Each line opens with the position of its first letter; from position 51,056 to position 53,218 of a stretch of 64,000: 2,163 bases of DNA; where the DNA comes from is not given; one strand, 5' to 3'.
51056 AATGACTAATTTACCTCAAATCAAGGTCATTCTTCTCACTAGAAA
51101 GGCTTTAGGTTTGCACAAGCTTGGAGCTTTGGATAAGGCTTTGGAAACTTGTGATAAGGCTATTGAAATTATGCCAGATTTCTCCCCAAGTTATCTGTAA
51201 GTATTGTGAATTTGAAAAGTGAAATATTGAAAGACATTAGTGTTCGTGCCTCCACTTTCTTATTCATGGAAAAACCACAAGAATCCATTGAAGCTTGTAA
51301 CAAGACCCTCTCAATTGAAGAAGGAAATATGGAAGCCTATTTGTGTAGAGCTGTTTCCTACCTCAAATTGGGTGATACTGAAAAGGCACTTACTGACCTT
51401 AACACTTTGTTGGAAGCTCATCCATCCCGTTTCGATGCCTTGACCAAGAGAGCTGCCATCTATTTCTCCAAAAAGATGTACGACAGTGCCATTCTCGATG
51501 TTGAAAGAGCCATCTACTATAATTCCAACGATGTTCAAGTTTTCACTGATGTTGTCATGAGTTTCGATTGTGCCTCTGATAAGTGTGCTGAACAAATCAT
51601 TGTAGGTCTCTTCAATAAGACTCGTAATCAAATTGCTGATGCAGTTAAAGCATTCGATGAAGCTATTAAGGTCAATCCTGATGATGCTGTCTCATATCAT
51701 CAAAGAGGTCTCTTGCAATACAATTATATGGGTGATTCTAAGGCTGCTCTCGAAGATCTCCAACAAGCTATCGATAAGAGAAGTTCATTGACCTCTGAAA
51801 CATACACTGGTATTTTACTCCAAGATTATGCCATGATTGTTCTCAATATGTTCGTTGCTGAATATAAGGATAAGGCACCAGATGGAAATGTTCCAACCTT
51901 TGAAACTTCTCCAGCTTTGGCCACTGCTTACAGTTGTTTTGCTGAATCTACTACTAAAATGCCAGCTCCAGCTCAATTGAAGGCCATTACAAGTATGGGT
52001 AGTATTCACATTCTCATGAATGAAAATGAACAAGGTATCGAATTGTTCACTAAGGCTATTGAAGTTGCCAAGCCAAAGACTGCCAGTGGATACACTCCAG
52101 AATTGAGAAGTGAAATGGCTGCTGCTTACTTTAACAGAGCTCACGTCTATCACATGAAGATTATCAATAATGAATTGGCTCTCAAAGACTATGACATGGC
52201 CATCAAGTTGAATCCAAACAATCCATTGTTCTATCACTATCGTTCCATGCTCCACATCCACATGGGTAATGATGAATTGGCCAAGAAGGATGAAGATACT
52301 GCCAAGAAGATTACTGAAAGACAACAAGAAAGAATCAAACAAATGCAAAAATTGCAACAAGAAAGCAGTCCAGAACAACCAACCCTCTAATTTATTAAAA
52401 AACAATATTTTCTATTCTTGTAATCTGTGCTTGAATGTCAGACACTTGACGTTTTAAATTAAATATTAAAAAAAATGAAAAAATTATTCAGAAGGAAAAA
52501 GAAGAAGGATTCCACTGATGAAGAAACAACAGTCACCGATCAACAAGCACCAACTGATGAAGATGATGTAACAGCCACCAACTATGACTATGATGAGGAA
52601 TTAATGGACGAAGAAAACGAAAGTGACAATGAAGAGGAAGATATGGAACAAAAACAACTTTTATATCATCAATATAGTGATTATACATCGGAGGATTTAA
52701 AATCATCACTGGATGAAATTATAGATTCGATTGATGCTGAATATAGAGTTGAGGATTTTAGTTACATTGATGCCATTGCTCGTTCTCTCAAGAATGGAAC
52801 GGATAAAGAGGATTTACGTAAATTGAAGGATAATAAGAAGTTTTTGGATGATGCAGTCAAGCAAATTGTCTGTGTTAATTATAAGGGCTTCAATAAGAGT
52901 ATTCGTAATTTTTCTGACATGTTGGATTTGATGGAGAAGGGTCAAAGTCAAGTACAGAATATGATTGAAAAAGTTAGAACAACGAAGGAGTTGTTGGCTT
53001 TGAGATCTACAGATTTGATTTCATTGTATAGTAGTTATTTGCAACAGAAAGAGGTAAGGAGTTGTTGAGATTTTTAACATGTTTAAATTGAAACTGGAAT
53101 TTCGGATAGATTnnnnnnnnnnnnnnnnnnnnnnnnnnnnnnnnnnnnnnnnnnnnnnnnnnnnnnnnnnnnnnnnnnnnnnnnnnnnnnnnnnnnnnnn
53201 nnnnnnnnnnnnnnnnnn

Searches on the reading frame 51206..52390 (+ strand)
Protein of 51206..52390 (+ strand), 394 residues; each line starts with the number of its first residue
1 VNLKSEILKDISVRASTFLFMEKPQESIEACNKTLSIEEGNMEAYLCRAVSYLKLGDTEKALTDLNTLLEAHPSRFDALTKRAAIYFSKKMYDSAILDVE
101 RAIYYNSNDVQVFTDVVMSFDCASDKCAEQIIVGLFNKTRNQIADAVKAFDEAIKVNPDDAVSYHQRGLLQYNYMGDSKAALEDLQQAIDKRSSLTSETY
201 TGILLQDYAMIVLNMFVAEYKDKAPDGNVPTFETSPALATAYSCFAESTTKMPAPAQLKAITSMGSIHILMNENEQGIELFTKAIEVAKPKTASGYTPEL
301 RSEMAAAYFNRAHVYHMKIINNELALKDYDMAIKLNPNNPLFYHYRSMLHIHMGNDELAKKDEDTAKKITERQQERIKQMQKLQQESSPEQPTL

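Call 69: search_protein_families(library=pfam, proteins=[window:51206-52390:+], max_evalue=0.001)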
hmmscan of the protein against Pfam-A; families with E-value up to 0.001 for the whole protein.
window:51206-52390:+ (394 aa): 14 families
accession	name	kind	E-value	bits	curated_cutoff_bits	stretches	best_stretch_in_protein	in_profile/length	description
PF00515.34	TPR_1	-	4.1e-29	99.6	27.8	0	77-109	2-34/34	Tetratricopeptide repeat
PF07719.23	TPR_2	-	8e-22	75.9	27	0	43-73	2-32/34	Tetratricopeptide repeat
PF13414.12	TPR_11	-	1.4e-18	66.7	26.8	1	140-172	7-39/42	TPR repeat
PF13181.12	TPR_8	-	1.5e-17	62.6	25.7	0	77-108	2-33/34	Tetratricopeptide repeat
PF13431.12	TPR_17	-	1.7e-17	62.6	24.4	0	329-360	2-33/34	Tetratricopeptide repeat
PF13371.12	TPR_9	-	7e-15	55.2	35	1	140-192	8-59/73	Tetratricopeptide repeat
PF13432.12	TPR_16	-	4.2e-13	49.9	32.7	1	49-107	4-61/65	Tetratricopeptide repeat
PF13428.12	TPR_14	-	3.1e-11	43.2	23.5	0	43-84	2-43/44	Tetratricopeptide repeat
PF13424.12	TPR_12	-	9.5e-10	39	30.1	0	153-190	29-73/77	Tetratricopeptide repeat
PF13174.12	TPR_6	-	1e-09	38.8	26.3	0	44-73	2-31/33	Tetratricopeptide repeat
PF14559.12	TPR_19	-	8.4e-06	26.5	25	0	23-78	6-61/68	Tetratricopeptide repeat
PF14561.12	TPR_20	-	0.00012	22.7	25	0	25-77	5-57/90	Tetratricopeptide repeat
PF23914.1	TPR_CcmH_CycH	-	0.00012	22.3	42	0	21-96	63-141/158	Cytochrome c-type biogenesis protein H TPR domain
PF25062.1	ARM_TT21_N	-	0.00072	19.8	40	0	23-95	150-221/222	Tetratricopeptide repeat protein 21 N-terminal ARM repeat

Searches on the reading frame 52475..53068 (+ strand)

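Call 69: search_protein_families(library=pfam, proteins=[window:52475-53068:+], max_evalue=0.001)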
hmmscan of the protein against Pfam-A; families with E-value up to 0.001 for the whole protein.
window:52475-53068:+ (197 aa): 1 family
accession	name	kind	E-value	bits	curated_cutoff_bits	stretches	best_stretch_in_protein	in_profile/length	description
PF04048.20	Sec8_N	-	6.8e-10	39.4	26.8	1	93-194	19-122/142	Exocyst complex component Sec8 N-terminal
